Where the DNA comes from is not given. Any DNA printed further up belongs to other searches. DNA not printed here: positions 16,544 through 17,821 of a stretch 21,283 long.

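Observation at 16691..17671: Unclassifiable ~326-aa protein translationally coupled between the MTase and Vsr is a candidate novel restriction endonuclease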

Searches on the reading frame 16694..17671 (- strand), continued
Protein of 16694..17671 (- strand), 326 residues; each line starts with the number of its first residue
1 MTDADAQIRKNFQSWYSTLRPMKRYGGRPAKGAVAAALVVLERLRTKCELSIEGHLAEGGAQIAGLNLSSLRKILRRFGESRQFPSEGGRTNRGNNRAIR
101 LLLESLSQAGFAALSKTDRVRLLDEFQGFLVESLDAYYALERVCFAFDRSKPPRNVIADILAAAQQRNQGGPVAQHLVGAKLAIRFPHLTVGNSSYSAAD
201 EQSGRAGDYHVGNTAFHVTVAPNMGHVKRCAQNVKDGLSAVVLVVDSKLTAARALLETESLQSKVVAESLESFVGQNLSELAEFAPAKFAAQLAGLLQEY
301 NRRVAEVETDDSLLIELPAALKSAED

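Call 19: get_annotated_region(hit=H1, flank=6000)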
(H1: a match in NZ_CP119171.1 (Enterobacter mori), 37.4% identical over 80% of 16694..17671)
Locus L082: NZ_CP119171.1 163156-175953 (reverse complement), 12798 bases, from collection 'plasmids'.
description: Enterobacter mori strain LgD10 plasmid unnamed, complete sequence
organism: Enterobacter mori (NCBI taxid 539813)
taxonomy: Bacteria; Pseudomonadota; Gammaproteobacteria; Enterobacterales; Enterobacteriaceae; Enterobacter; Enterobacter mori
host: -; source: Paris polyphylla,cell culture; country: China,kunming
typing (MOB-suite, as given by PLSDB): non-mobilizable
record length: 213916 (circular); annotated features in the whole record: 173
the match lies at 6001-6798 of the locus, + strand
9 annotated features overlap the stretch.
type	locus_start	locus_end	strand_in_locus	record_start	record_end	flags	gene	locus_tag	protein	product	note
CDS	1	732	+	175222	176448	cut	-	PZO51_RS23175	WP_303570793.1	RES family NAD+ phosphorylase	-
CDS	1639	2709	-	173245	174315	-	-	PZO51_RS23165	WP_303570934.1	hypothetical protein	-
CDS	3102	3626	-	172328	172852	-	-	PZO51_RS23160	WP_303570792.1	hypothetical protein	-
CDS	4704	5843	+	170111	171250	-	dcm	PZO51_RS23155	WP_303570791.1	DNA (cytosine-5-)-methyltransferase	GO:0006304 - DNA modification [Evidence IEA]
CDS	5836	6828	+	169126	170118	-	-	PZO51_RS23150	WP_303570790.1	DUF4928 family protein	-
CDS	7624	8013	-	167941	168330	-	-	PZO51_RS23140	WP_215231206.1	hypothetical protein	-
CDS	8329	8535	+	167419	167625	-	-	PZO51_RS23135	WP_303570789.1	hypothetical protein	-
CDS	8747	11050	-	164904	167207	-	-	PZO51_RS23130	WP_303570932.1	S8 family peptidase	-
CDS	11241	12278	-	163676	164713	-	-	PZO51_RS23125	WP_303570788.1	ATP-binding protein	-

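Call 20: predict_structure(alignment_id=A1)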
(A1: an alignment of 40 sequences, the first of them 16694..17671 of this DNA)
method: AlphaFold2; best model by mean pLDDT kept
length: 326 residues; sequences in the alignment: 40
mean_pLDDT: 89.8   pTM: 0.68
mean pLDDT of the five models: 89.8, 89.3, 88.5, 87.8, 85.4
residues with pLDDT >= 90: 229; 70-90: 77; 50-70: 14; < 50: 6
segments of 3 or more residues with pLDDT < 50: 198-202
pLDDT, mean of each block of 10 residues (from residue 1): 86 95 84 94 95 92 89 93 70 85 97 96 97 84 87 95 88 95 93 68 71 94 94 96 97 97 97 96 92 96 87 88 65
secondary structure, 60 per line:
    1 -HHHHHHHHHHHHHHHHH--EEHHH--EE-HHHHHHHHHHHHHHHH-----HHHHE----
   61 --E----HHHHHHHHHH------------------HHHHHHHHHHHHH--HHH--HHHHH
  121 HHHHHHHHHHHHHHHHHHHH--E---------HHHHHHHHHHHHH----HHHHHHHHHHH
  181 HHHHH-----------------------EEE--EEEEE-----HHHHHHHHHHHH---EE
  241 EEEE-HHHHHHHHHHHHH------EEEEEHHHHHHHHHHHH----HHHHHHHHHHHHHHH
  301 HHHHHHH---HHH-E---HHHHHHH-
elements in order: H2-18 H31-46 H52-55 H68-77 H96-108 H116-140 H153-165 H170-185 E209-211 E214-218 H224-235 E239-244 H246-258 E265-269 H270-281 H286-307 H319-325

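Call 21: search_protein_representatives(protein=window:16694-17671:-)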
Query: 326 residues. Proteins with E-value up to 0.001 (for the whole library): 806; up to 1e-10: 520; up to 1e-30: 166. The best 150 are listed.
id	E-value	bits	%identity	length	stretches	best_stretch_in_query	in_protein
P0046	1.1e-116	406.0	59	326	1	11-326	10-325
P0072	6.5e-87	308.3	59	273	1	69-325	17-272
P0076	9.3e-85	301.2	47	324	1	9-324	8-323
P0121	1.1e-77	277.9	46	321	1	12-322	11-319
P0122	6.8e-75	268.8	43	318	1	11-321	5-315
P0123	3.8e-74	266.3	45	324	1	12-321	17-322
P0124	4.9e-74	266.0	46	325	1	8-322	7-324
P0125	8.6e-73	261.9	45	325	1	12-321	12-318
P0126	1.7e-70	254.4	43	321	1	11-323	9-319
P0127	1.8e-69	251.1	45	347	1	11-325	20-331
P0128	6.7e-68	245.9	42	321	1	11-321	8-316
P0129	1.2e-67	245.1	42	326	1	6-321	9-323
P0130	1.5e-65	238.2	39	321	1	8-321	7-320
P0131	1.8e-64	234.6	41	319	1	15-321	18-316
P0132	4.9e-63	229.9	49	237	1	96-325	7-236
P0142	4.3e-59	217.0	42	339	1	10-322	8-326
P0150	3.2e-55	204.3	40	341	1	19-321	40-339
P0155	4.2e-54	200.6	43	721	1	69-319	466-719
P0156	4.5e-54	200.5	42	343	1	26-323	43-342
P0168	1.2e-50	189.2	39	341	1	14-318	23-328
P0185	3.7e-46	174.5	36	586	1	35-326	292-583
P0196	1.5e-44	169.2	38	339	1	14-319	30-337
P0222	1.2e-39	153.2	34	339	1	35-324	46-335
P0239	6.9e-37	144.1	35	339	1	9-311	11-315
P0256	1.0e-33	133.6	46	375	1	148-317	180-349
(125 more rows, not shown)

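Call 25: search_protein_families(library=pfam, proteins=[P0155, P0185, P0256, L061:3949-5598:+, P0080], max_evalue=0.01)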
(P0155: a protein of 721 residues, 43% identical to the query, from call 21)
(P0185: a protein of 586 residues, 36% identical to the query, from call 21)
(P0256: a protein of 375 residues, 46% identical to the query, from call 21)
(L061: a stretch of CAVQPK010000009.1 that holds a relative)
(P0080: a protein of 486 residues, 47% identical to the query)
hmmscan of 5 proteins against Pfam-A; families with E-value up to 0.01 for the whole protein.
P0155 (721 aa): 2 families
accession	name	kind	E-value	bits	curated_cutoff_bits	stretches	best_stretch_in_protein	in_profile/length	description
PF16280.10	DUF4928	-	6.6e-87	292.1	25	1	432-716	16-306/306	Domain of unknown function (DUF4928)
PF00145.23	DNA_methylase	-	4.6e-45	154.9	22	1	5-353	2-317/324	C-5 cytosine-specific DNA methylase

P0185 (586 aa): 2 families
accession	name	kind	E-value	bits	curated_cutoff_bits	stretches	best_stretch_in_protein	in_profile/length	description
PF16280.10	DUF4928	-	8.4e-70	235.9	25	1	285-572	11-305/306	Domain of unknown function (DUF4928)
PF00145.23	DNA_methylase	-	1.8e-13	51.1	22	1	6-214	140-318/324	C-5 cytosine-specific DNA methylase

P0256 (375 aa): 1 family
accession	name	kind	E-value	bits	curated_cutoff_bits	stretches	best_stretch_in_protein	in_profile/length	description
PF16280.10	DUF4928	-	1.1e-47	163.3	25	1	43-343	17-302/306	Domain of unknown function (DUF4928)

L061:3949-5598:+ (550 aa): 1 family
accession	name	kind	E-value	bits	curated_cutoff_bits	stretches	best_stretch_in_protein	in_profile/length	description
PF16280.10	DUF4928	-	5.2e-94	315.4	25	1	257-539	16-306/306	Domain of unknown function (DUF4928)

P0080 (486 aa): 1 family
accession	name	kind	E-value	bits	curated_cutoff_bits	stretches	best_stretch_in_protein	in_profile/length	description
PF16280.10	DUF4928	-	3e-85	286.6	25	1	186-468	17-306/306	Domain of unknown function (DUF4928)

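Call 41: search_solved_structures(query=A1, max_evalue=10, show_alignments=3)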
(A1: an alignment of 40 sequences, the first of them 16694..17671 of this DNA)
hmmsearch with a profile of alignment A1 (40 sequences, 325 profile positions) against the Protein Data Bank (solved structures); distinct sequences matched with E-value up to 10: 0.

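Call 43: fold_search(model_id=the predicted structure, library=pdb)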
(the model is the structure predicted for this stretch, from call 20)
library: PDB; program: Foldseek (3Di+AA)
matches with E <= 10: 455; with E <= 0.001: 0
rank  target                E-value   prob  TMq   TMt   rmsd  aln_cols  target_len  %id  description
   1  7phe_B                1.1e-01  0.20  0.15  0.15  19.6       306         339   14  Chimeric carminomycin-4-O-methyltransferase (DnrK) with regions from 10-hydroxylase RdmB and 10-decarboxylase TamK (released 2022-09-07)
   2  7phd_B                1.3e-01  0.25  0.15  0.15  19.8       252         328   15  Chimeric carminomycin-4-O-methyltransferase (DnrK) with a region from 10-decarboxylase TamK (released 2022-09-07)
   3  7pga_C                1.7e-01  0.23  0.15  0.15  18.8       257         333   15  Chimeric carminomycin-4-O-methyltransferase (DnrK) with regions from 10-hydroxylase RdmB and 10-decarboxylase TamK (released 2022-08-24)
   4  7clu_A                1.7e-01  0.18  0.18  0.17  15.3       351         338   13  PigF with SAH (released 2021-07-28)
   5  7pga_D                1.8e-01  0.18  0.14  0.13  19.3       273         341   14  Chimeric carminomycin-4-O-methyltransferase (DnrK) with regions from 10-hydroxylase RdmB and 10-decarboxylase TamK (released 2022-08-24)
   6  3dki_B                2.0e-01  0.33  0.15  0.17  11.4       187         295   13  2.1 A X-ray structure of CysM (Rv1336) from Mycobacterium tuberculosis an O-phosphoserine dependent cysteine synthase (released 2008-09-16)
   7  4zsf_A                2.2e-01  0.35  0.24  0.28  15.7       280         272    7  Crystal structure of pre-specific restriction endonuclease BsaWI-DNA complex (released 2015-10-07)
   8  7phd_A                2.4e-01  0.18  0.15  0.16  18.2       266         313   14  Chimeric carminomycin-4-O-methyltransferase (DnrK) with a region from 10-decarboxylase TamK (released 2022-09-07)
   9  9lac_B                2.6e-01  0.16  0.14  0.13  19.4       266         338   13  Comparative analysis of functions and catalytic mechanisms of methyltransferases involved in anthracycline biosynthesi (released 2026-01-07)
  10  5eeg_A                3.2e-01  0.12  0.16  0.15  20.0       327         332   13  Crystal structure of carminomycin-4-O-methyltransferase DnrK in complex with tetrazole-SAH (released 2015-12-23)
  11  7pgj                  3.3e-01  0.14  0.15  0.15  19.5       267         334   15  Chimeric carminomycin-4-O-methyltransferase (DnrK) with regions from 10-decarboxylate TamK and 10-hydroxylase RdmB, toge (released 2022-08-24)
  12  5eeh_C                3.3e-01  0.14  0.14  0.13  19.1       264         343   16  Crystal structure of carminomycin-4-O-methyltransferase DnrK in complex with SAH and 2-chloro-4-nitrophenol (released 2015-12-16)
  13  5i7o_B                3.7e-01  0.23  0.16  0.17  11.1       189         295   13  Mycobacterium tuberculosis CysM in complex with the Urea-scaffold inhibitor 7 [3-(3-(4-Chlorophenyl)ureido)benzoic aci (released 2016-08-17)
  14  4qvg_A                3.9e-01  0.15  0.18  0.17  14.4       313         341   14  Crystal structure of S-adenosylmethionine-dependent methyltransferase SibL in its apo form (released 2015-05-27)
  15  1tw2_B                3.9e-01  0.13  0.18  0.17  19.2       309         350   14  Crystal structure of Carminomycin-4-O-methyltransferase (DnrK) in complex with S-adenosyl-L-homocystein (SAH) and 4-me (released 2004-09-14)
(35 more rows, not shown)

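Call 47: search_protein_families(library=pfam, proteins=[L061:5610-6521:-, L061:6343-8220:-, L061:2908-3726:+, L061:2104-5610:-, L061:7049-8194:-, L045:2862-4922:-, L045:1812-2525:-], max_evalue=0.001)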
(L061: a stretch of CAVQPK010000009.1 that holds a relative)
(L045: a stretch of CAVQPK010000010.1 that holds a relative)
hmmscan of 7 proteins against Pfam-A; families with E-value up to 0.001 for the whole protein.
L061:5610-6521:- (304 aa): 0 families

L061:6343-8220:- (626 aa): 0 families

L061:2908-3726:+ (273 aa): 0 families

L061:2104-5610:- (1169 aa): 1 family
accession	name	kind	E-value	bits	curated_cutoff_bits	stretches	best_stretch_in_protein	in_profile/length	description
PF13205.12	Big_5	-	0.00091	20.4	23.6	0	674-754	23-97/105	Bacterial Ig-like domain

L061:7049-8194:- (382 aa): 0 families

L045:2862-4922:- (687 aa): 1 family
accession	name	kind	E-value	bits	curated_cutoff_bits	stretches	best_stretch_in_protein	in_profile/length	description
PF13205.12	Big_5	-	0.00023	22.3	23.6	1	321-411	11-97/105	Bacterial Ig-like domain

L045:1812-2525:- (238 aa): 0 families

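Call 48: search_dna_similar(query=window:16694-17671:-, collection=phages, mode=protein, max_rows=20, max_evalue=0.001)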
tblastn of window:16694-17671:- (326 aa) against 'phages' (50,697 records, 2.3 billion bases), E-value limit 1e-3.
No match.

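Call 55: list_cluster_members(proteins=[window:16694-17671:-, L081:5869-6795:+, L082:5836-6825:+, P0142, P0150, P0156, P0168, P0196, P0222, P0239])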
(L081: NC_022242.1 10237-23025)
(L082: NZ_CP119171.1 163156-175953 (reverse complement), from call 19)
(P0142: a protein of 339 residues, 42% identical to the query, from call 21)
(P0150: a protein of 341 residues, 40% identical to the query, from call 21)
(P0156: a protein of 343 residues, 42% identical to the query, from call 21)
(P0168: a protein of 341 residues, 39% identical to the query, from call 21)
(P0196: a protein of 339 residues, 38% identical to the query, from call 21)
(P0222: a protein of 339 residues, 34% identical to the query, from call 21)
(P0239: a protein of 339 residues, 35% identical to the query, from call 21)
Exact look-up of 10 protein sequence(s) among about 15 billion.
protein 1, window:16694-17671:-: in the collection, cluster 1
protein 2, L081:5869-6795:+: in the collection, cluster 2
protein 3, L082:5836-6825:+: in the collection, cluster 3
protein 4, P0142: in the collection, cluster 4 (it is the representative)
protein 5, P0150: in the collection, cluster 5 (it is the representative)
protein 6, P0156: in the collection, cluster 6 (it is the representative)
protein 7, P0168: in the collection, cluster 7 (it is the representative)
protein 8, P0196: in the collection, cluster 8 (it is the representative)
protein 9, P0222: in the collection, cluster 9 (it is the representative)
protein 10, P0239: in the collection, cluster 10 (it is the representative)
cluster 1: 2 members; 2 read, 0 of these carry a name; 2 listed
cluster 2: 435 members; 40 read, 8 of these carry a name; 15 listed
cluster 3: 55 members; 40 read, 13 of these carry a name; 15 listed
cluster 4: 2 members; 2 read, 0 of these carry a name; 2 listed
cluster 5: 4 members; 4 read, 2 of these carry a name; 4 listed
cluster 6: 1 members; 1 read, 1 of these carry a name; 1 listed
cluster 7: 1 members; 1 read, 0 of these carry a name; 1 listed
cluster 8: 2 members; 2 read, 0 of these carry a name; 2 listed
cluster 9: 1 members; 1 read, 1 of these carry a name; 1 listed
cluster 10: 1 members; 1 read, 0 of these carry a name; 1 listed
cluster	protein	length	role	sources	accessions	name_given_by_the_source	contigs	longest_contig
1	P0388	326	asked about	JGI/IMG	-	-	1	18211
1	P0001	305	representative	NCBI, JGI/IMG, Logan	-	-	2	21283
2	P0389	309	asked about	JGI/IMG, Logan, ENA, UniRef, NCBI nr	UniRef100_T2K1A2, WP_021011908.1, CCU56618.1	DUF4928 domain-containing protein n=1 Tax=Achromobacter denitrificans TaxID=32002 ... | DUF4928 family protein [Achromobacter denitrificans]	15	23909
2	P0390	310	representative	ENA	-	-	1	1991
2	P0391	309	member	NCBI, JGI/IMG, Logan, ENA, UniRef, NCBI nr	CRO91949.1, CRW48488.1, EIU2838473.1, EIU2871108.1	DUF4928 family protein [Pseudomonas aeruginosa] | hypothetical protein | DUF4928 domain-containing protein n=4 Tax=Pseudomonadota TaxID=1224 RepID=A0A2L1KLD6_PSEAI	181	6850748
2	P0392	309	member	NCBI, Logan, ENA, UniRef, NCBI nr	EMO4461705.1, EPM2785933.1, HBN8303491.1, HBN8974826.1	DUF4928 family protein [Pseudomonas aeruginosa] | DUF4928 family protein n=1 Tax=Gammaproteobacteria TaxID=1236 RepID=UPI00053F1A75 | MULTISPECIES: DUF4928 family protein [Gammaproteobacteria]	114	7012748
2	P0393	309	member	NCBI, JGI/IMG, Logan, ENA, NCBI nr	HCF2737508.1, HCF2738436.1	TPA: DUF4928 family protein [Pseudomonas aeruginosa] | hypothetical protein | DUF4928 family protein [Pseudomonas aeruginosa]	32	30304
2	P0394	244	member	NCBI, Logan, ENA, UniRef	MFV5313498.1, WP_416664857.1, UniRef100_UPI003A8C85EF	DUF4928 family protein [Acinetobacter schindleri] | DUF4928 family protein n=1 Tax=Acinetobacter schindleri TaxID=108981 RepID=UPI003A8C85EF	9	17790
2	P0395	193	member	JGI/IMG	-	hypothetical protein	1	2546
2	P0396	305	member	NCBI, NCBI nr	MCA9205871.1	MAG: DUF4928 family protein, partial [Planctomycetales bacterium] | DUF4928 family protein [Planctomycetales bacterium]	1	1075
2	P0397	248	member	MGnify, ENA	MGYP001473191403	FL=1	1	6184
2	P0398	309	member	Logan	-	-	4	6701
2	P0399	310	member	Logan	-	-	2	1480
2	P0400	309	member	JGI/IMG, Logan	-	-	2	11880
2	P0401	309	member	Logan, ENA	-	-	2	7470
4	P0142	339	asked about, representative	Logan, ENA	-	-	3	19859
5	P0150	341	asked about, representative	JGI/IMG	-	-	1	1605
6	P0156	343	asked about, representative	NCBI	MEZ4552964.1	MAG: DUF4928 family protein [Dehalococcoidia bacterium]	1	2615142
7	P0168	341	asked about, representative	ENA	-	-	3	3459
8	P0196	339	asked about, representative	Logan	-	-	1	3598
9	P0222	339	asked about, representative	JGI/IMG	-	hypothetical protein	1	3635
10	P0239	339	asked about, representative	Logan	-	-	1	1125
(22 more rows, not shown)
